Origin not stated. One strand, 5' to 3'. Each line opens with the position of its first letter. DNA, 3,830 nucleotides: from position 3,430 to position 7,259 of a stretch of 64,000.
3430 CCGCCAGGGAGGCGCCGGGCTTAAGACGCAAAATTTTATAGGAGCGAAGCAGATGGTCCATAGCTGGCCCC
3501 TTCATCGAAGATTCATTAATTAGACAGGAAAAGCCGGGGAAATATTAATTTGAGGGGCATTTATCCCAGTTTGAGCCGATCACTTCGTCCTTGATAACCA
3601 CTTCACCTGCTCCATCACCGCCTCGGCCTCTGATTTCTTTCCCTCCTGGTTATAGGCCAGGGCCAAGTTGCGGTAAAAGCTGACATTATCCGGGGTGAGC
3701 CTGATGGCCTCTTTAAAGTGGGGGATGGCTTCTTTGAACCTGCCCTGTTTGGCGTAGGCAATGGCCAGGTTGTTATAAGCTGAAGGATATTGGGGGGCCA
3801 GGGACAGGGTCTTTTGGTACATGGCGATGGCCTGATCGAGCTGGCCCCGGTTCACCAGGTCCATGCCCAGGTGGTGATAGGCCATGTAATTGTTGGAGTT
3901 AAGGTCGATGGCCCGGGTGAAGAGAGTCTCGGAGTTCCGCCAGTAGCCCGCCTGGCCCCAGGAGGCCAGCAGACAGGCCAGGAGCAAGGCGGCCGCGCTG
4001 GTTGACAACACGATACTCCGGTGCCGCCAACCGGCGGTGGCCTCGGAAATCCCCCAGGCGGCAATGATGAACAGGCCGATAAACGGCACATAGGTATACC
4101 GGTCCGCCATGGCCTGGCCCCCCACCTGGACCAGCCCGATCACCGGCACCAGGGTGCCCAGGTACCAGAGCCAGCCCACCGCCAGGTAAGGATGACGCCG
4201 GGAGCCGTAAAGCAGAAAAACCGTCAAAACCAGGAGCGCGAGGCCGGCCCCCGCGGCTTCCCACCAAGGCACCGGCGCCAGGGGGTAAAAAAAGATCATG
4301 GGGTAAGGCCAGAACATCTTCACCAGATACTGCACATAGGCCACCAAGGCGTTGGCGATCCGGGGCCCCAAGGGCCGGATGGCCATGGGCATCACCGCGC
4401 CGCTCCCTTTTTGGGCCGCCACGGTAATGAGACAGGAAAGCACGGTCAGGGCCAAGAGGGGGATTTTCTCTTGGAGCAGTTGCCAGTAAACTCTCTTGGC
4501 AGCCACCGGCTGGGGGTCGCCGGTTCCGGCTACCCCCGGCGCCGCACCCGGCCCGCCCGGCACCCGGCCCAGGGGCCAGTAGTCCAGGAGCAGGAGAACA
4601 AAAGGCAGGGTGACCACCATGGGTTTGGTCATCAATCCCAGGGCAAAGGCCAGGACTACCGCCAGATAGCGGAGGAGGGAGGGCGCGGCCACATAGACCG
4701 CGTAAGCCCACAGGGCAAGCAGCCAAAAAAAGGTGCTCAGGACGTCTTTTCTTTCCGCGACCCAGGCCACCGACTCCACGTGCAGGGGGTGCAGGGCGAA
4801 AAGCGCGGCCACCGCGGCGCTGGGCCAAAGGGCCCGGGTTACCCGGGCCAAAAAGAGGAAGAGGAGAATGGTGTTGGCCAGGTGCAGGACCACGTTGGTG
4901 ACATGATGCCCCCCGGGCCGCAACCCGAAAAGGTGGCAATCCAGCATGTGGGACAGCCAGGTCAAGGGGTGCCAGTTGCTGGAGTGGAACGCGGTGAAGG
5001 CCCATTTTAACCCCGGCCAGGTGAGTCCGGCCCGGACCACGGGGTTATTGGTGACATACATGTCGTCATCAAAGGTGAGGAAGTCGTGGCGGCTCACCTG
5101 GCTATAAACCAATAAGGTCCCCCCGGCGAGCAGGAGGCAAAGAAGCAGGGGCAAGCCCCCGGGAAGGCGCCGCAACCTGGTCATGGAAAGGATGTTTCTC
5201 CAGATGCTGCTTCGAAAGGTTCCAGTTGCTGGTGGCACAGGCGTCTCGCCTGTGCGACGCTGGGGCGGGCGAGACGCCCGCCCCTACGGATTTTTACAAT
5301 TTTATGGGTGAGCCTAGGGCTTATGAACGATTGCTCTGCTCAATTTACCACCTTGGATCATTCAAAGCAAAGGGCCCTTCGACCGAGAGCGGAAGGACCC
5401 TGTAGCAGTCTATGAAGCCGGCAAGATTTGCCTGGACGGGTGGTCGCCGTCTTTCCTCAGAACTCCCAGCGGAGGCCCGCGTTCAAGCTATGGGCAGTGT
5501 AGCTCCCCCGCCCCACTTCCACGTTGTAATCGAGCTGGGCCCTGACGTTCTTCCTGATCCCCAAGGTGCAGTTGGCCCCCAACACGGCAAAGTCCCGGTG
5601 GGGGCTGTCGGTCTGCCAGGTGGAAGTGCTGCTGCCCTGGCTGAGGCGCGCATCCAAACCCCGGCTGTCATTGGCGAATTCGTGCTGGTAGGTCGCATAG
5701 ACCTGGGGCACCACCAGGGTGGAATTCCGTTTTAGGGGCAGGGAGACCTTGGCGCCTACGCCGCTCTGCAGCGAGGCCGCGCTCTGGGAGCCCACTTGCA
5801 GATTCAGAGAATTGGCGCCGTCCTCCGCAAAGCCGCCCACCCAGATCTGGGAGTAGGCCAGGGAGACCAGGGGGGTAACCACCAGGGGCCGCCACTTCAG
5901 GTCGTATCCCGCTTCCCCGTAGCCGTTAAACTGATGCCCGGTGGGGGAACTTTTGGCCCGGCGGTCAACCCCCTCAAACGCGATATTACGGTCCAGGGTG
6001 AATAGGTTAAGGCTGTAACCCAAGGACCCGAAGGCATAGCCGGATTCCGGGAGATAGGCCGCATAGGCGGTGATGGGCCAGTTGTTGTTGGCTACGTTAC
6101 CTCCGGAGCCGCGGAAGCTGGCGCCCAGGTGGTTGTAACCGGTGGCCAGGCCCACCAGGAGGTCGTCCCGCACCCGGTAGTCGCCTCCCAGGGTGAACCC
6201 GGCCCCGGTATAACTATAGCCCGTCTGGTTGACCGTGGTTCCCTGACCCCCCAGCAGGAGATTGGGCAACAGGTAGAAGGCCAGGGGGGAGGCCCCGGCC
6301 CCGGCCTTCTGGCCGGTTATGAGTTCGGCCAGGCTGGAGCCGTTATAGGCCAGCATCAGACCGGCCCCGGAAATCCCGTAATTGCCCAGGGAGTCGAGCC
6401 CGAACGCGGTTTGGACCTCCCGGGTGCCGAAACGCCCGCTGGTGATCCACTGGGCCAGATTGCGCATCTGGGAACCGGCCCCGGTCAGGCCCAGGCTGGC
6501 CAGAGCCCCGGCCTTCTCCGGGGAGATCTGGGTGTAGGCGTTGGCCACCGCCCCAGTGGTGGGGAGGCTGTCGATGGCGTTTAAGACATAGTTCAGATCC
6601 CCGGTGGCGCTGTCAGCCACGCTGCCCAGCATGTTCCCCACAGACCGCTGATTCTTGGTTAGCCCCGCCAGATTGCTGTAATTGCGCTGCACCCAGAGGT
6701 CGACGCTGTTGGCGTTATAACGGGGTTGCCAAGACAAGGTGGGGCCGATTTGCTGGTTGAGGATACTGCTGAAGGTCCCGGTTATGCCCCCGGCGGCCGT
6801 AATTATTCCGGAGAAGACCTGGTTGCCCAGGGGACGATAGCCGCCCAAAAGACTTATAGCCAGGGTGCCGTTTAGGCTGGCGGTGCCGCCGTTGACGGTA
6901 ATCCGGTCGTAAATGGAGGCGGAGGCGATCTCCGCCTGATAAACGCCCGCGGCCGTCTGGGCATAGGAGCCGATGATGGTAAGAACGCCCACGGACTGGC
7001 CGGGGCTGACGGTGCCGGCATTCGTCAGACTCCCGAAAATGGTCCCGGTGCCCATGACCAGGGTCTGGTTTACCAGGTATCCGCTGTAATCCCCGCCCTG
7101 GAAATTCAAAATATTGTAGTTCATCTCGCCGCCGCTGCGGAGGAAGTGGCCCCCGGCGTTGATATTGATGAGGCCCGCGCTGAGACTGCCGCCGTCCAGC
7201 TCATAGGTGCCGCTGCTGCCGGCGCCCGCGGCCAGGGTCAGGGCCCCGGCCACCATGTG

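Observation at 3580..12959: Candidate dedicated glycosylation system: TMTC-like GT-C transferase directly downstream of a Ser/Thr-rich beta-strand autotransporter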

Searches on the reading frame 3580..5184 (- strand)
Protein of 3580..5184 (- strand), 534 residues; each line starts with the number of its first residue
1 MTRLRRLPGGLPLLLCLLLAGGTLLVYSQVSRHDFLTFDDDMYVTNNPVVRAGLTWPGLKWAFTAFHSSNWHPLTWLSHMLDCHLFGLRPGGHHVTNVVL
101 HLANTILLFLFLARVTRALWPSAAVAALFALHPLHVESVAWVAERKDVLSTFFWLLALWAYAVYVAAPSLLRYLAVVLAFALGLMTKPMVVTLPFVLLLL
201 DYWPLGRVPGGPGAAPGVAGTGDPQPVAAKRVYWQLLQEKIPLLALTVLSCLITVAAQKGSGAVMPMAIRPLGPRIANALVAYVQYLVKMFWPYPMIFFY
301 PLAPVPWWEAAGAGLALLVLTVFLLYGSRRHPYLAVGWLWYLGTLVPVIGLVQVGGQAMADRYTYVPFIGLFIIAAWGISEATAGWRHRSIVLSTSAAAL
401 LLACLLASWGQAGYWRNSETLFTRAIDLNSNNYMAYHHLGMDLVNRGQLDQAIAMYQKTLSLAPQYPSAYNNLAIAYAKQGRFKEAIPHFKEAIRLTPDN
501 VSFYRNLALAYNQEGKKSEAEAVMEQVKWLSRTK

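Call 22: find_homologous_proteins(query=window:3580-5184:-, region=1-420)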
Query window:3580-5184:-, residues 1-420 (420 aa): 8000 proteins with E <= 0.001 among 8000 candidates; the best 120 are listed.
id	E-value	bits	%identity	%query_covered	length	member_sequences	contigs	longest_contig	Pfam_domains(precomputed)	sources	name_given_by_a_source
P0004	5.9e-277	937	100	100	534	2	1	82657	PF03704.24,PF13431.13,PF23914.2,PF13414.13,PF13176.13,PF13428.13,PF13374.13,PF07721.21,PF14559.13,PF13371.13,PF11846.15,PF00515.35,PF12895.14,PF13424.13,PF21033.5,PF13432.13,PF13181.13,PF07719.24,PF13174.13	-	-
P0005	1.7e-241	820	86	94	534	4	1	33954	PF13431.13,PF23914.2,PF13414.13,PF13176.13,PF13428.13,PF13374.13,PF07721.21,PF14559.13,PF13371.13,PF00515.35,PF13424.13,PF13432.13,PF13181.13,PF07719.24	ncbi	ncbi:MAG: tetratricopeptide repeat protein [Desulfobaccales bacterium]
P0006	2.6e-241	820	86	100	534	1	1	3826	PF13431.13,PF23914.2,PF13414.13,PF13176.13,PF13428.13,PF13374.13,PF07721.21,PF14559.13,PF13371.13,PF00515.35,PF12895.14,PF13424.13,PF13432.13,PF13181.13,PF07719.24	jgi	-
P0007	6.1e-241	818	87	94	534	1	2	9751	PF13431.13,PF23914.2,PF13414.13,PF13176.13,PF13428.13,PF13374.13,PF07721.21,PF14559.13,PF13371.13,PF00515.35,PF13424.13,PF21033.5,PF13432.13,PF13181.13,PF07719.24,PF13174.13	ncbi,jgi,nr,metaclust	ncbi:MAG: tetratricopeptide repeat protein [Syntrophales bacterium]|nr:tetratricopeptide repeat prot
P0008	2.1e-238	810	84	100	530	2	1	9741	PF13431.13,PF23914.2,PF13414.13,PF13176.13,PF13428.13,PF13374.13,PF14559.13,PF00515.35,PF13424.13,PF13432.13,PF13181.13,PF07719.24,PF13231.13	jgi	jgi:hypothetical protein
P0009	5.7e-237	805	84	100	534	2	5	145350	PF13431.13,PF23914.2,PF13414.13,PF13176.13,PF13428.13,PF13374.13,PF07721.21,PF14559.13,PF13371.13,PF00515.35,PF12895.14,PF13424.13,PF21033.5,PF13432.13,PF13181.13,PF07719.24,PF13174.13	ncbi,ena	-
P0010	1.1e-227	775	89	93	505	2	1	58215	PF13431.13,PF23914.2,PF13414.13,PF13176.13,PF13428.13,PF13374.13,PF07721.21,PF14559.13,PF13371.13,PF00515.35,PF13424.13,PF13432.13,PF13181.13,PF07719.24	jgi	jgi:hypothetical protein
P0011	9.9e-216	735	79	94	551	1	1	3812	PF13431.13,PF23914.2,PF13414.13,PF13176.13,PF13428.13,PF13374.13,PF07721.21,PF14559.13,PF13371.13,PF00515.35,PF13424.13,PF13432.13,PF13181.13,PF07719.24,PF13174.13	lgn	-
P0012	1.4e-210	718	76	100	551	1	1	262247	PF13431.13,PF13414.13,PF13176.13,PF13428.13,PF13374.13,PF07721.21,PF14559.13,PF13371.13,PF00515.35,PF13424.13,PF13432.13,PF13181.13,PF07719.24,PF13174.13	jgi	jgi:tetratricopeptide (TPR) repeat protein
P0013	8.1e-205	699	76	94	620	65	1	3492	PF25063.1,PF13431.13,PF13414.13,PF13176.13,PF13428.13,PF13374.13,PF07721.21,PF14559.13,PF13371.13,PF00515.35,PF13424.13,PF13432.13,PF13181.13,PF07719.24,PF13174.13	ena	-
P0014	1.1e-203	696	74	100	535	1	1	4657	PF25063.1,PF03704.24,PF13431.13,PF13414.13,PF13176.13,PF13428.13,PF13374.13,PF07721.21,PF14559.13,PF13371.13,PF00515.35,PF13424.13,PF13432.13,PF13181.13,PF07719.24,PF13174.13,PF13231.13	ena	-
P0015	3.8e-202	691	76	92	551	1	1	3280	PF13431.13,PF23914.2,PF13414.13,PF01535.27,PF13176.13,PF13428.13,PF13374.13,PF07721.21,PF14559.13,PF13371.13,PF00515.35,PF12895.14,PF13424.13,PF21033.5,PF13432.13,PF13181.13,PF07719.24,PF13174.13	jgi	jgi:hypothetical protein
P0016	6.3e-202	690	76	94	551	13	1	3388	PF03704.24,PF13431.13,PF23914.2,PF07720.19,PF13414.13,PF13176.13,PF13428.13,PF13374.13,PF07721.21,PF14559.13,PF13371.13,PF00515.35,PF13424.13,PF13432.13,PF13181.13,PF07719.24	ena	-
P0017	7.5e-201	686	75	100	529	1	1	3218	PF25063.1,PF13431.13,PF13414.13,PF13176.13,PF13428.13,PF13374.13,PF07721.21,PF14559.13,PF13371.13,PF00515.35,PF13424.13,PF13432.13,PF13181.13,PF07719.24,PF13174.13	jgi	jgi:protein O-mannosyl-transferase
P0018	4.7e-200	684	73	100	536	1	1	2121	PF25063.1,PF13431.13,PF13414.13,PF13176.13,PF13428.13,PF13374.13,PF07721.21,PF14559.13,PF13371.13,PF00515.35,PF13424.13,PF13432.13,PF13181.13,PF07719.24,PF13174.13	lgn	-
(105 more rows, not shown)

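Call 23: find_related_loci(query=P0004, collection=genome_contigs, flank=10000)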
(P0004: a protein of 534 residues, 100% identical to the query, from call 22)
Query P0004 (534 aa) in genome_contigs; peptide patterns used: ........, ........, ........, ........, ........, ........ (x = any residue, [..] = any of these).
600 stretches matched a pattern (row limit reached: there are more); 586 encode a relative of the query (tblastn E <= 1e-3); the best 80 are kept; 80 distinct loci.
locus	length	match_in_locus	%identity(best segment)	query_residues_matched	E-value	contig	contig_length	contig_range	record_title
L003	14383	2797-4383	70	2-531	0e+0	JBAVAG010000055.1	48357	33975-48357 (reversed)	MAG: Desulfobaccales bacterium isolate MFD09281_ilm_asm_bin32 k127_193864, whole genome shotgun sequence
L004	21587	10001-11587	70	2-531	0e+0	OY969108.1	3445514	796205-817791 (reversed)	MAG: uncultured delta proteobacterium isolate MFD01828.bin.c.1 genome assembly, chromosome: 1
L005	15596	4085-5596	71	27-531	0e+0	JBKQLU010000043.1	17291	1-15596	MAG: Desulfobaccales bacterium isolate CRr3G3H3I__bin_20 CRr3G3H3I_000000161654, whole genome shotgun sequence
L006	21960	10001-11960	52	23-532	2e-169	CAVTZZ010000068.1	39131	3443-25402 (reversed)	MAG: uncultured delta proteobacterium isolate MFD04408.bin.2.108 genome assembly, contig: contig_67837, whole genome sho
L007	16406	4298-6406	55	13-531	1e-166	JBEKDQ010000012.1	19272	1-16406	MAG: Desulfobaccales bacterium isolate SPRUCE 187 SPRUCE_187_12, whole genome shotgun sequence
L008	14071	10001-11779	51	11-528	7e-166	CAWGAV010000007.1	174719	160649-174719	MAG: uncultured delta proteobacterium isolate MFD04408.bin.3.102 genome assembly, contig: contig_14066, whole genome sho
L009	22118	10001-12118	54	22-520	1e-162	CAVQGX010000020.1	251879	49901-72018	MAG: uncultured delta proteobacterium isolate MFD09779.bin.3.209 genome assembly, contig: contig_24117, whole genome sho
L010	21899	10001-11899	48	13-526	3e-161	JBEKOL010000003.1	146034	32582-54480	MAG: Syntrophales bacterium isolate SPRUCE 43 SPRUCE_43_3, whole genome shotgun sequence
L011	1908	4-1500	51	12-520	1e-174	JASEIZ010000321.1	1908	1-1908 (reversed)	MAG: Desulfobacterales bacterium isolate Yes71-19 NODE_321_length_1908_cov_2.427415, whole genome shotgun sequence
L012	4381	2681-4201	50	13-526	3e-165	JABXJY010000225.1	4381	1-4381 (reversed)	MAG: Desulfobacterales bacterium isolate CR_Bin_129 NODE_345_length_4381_cov_15.637082, whole genome shotgun sequence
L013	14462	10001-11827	51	14-526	2e-160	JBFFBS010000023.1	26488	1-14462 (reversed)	MAG: Syntrophobacteria bacterium isolate Mix_mud12.2021.10.10 k141_276304_length_26488_cov_20.0984, whole genome shotgun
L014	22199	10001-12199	49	13-520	6e-160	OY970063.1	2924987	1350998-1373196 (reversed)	MAG: uncultured delta proteobacterium isolate MFD10007.bin.1.119 genome assembly, chromosome: 1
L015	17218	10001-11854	50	14-528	1e-159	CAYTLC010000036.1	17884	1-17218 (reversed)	MAG TPA_asm: uncultured Candidatus Scalindua sp. isolate binchicken_co65_322 genome assembly, contig: NODE_12866_length_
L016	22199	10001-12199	52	13-534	5e-159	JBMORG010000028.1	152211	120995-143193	MAG: Thermodesulfobacteriota bacterium isolate Betzabe_MAG174 MAG174_28, whole genome shotgun sequence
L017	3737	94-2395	49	11-526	5e-165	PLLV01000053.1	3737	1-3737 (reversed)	MAG: Syntrophaceae bacterium isolate fen_1168 73.20120800_E3S.49_contig_18076, whole genome shotgun sequence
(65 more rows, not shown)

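Call 30: find_encoding_contigs(protein=P0009, flank=10000, max_places=2)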
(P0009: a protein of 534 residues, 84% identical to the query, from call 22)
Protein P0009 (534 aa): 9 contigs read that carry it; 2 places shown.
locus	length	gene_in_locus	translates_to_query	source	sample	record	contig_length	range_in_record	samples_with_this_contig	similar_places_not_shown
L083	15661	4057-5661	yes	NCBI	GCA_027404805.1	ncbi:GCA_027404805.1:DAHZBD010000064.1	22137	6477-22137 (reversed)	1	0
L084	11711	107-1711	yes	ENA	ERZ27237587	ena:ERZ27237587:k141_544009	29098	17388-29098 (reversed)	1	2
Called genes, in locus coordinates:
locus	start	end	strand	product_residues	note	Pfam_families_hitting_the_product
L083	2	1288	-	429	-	?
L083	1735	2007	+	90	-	-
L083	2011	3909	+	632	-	PF03797:Autotransporter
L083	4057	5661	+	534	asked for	PF13424:TPR_12, PF13414:TPR_11, PF13432:TPR_16, PF00515:TPR_1, PF07719:TPR_2, PF13414:TPR_11, PF13432:TPR_16, PF14559:TPR_19, +12 more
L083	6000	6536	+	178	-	PF00258:Flavodoxin_1, PF12641:Flavodoxin_3 (faint), PF12724:Flavodoxin_5 (weak)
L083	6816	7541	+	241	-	PF04208:MtrA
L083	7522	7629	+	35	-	-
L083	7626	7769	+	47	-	-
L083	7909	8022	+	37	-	-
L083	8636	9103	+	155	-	PF02662:FlpD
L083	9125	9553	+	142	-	PF02662:FlpD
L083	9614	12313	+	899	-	PF00111:Fer2 (weak), PF13510:Fer2_4, PF10588:NADH-G_4Fe-4S_3, PF12838:Fer4_7, PF14697:Fer4_21, PF04879:Molybdop_Fe4S4, PF00384:Molybdopterin, PF01568:Molydop_binding, +4 more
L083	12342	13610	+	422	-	PF13187:Fer4_9 (faint), PF13183:Fer4_8, PF13534:Fer4_17 (weak), PF02754:CCG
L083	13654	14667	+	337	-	PF01841:Transglut_core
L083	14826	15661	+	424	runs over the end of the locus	PF06050:HGD-D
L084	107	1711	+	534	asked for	PF13424:TPR_12, PF13414:TPR_11, PF13432:TPR_16, PF00515:TPR_1, PF07719:TPR_2, PF13414:TPR_11, PF13432:TPR_16, PF14559:TPR_19, +12 more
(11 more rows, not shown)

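Call 31: find_encoding_contigs(protein=P0010, flank=10000, max_places=2)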
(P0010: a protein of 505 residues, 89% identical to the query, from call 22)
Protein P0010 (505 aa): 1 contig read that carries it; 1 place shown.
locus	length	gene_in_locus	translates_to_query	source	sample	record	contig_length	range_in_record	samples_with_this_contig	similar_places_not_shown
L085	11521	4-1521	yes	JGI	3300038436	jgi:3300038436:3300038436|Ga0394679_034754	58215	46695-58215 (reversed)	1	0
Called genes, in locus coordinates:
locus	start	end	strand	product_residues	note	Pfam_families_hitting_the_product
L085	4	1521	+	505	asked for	PF13424:TPR_12, PF13432:TPR_16, PF13414:TPR_11, PF00515:TPR_1, PF07719:TPR_2, PF13424:TPR_12, PF13414:TPR_11, PF13432:TPR_16, +11 more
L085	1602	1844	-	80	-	-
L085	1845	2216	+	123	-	PF13411:MerR_1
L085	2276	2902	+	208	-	PF12804:NTP_transf_3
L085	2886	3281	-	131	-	PF13298:LigD_N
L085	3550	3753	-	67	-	-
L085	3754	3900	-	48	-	-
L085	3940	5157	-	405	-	PF04055:Radical_SAM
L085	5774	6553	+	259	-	PF01061:ABC2_membrane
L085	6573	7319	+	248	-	PF00005:ABC_tran, PF13304:AAA_21 (faint)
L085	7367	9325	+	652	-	PF08241:Methyltransf_11 (faint), PF13489:Methyltransf_23, PF08242:Methyltransf_12 (weak), PF13506:Glyco_transf_21, PF00535:Glycos_transf_2, PF10111:Glyco_tranf_2_2, PF13641:Glyco_tranf_2_3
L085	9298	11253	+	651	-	PF00535:Glycos_transf_2, PF13641:Glyco_tranf_2_3 (weak)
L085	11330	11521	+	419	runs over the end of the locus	-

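Call 32: find_encoding_contigs(protein=P0005, flank=10000, max_places=2)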
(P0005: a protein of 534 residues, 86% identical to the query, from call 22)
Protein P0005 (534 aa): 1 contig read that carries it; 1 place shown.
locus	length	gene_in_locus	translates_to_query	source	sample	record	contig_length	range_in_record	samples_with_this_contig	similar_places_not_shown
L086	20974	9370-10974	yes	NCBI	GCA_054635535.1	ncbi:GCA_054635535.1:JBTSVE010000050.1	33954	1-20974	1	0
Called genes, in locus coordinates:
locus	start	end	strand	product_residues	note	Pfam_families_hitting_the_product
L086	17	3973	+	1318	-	-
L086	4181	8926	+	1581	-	-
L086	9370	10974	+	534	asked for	PF13424:TPR_12, PF13414:TPR_11, PF13432:TPR_16, PF14559:TPR_19 (weak), PF00515:TPR_1, PF07719:TPR_2, PF13414:TPR_11, PF14559:TPR_19, +8 more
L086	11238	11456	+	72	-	-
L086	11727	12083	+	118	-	-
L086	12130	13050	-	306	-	PF09924:LPG_synthase_C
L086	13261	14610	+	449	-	PF07690:MFS_1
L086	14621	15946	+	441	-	PF13660:DUF4147, PF05161:MOFRL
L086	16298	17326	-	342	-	-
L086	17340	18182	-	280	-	PF01875:Memo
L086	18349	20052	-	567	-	PF00682:HMGL-like, PF02436:PYC_OADA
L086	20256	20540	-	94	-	PF01541:GIY-YIG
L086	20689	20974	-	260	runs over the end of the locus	-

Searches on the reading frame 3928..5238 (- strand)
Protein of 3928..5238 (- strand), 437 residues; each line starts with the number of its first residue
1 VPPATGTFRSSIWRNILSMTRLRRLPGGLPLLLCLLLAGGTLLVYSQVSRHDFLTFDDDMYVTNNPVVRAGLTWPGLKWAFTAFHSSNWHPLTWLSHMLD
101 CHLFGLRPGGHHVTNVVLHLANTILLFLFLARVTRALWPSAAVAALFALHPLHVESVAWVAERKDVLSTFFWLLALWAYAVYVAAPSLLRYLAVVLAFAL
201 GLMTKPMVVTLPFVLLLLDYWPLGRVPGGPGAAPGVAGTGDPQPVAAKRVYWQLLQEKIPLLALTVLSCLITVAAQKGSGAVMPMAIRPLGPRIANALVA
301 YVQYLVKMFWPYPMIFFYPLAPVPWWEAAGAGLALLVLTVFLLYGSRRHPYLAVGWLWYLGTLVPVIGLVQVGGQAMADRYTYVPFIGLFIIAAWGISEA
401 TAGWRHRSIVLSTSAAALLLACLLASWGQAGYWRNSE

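Call 9: search_protein_families(library=pfam, proteins=[window:3928-5238:-], max_evalue=1)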
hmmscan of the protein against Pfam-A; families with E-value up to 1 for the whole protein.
seq(437 aa): 1 family
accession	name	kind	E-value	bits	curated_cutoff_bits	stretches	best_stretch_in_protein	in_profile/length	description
PF13231.12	PMT_2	-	8.8e-05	23.2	26.1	1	119-217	28-127/160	Dolichyl-phosphate-mannose-protein mannosyltransferase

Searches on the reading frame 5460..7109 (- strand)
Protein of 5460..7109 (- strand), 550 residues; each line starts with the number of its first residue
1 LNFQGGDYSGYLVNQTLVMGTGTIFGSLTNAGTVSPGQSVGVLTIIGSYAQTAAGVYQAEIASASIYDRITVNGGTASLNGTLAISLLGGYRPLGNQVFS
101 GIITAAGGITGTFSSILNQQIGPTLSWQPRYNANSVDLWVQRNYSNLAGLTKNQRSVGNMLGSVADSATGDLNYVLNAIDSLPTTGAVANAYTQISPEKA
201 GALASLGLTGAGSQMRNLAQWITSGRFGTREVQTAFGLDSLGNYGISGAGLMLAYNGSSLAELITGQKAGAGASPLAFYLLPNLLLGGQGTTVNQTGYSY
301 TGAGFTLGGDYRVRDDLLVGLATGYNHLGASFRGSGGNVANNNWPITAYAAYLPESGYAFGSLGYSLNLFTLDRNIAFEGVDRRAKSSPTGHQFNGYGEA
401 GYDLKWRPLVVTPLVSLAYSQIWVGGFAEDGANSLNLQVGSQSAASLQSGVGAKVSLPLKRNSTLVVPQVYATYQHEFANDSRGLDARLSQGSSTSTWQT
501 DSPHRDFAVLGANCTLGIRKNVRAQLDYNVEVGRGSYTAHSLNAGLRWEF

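Call 9: search_protein_families(library=pfam, proteins=[window:5460-7109:-], max_evalue=1)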
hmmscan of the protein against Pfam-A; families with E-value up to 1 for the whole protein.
seq(550 aa): 1 family
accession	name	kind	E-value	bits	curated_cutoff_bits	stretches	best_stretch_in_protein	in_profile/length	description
PF03797.25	Autotransporter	-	5e-51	174.3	26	1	289-529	12-255/255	Autotransporter beta-domain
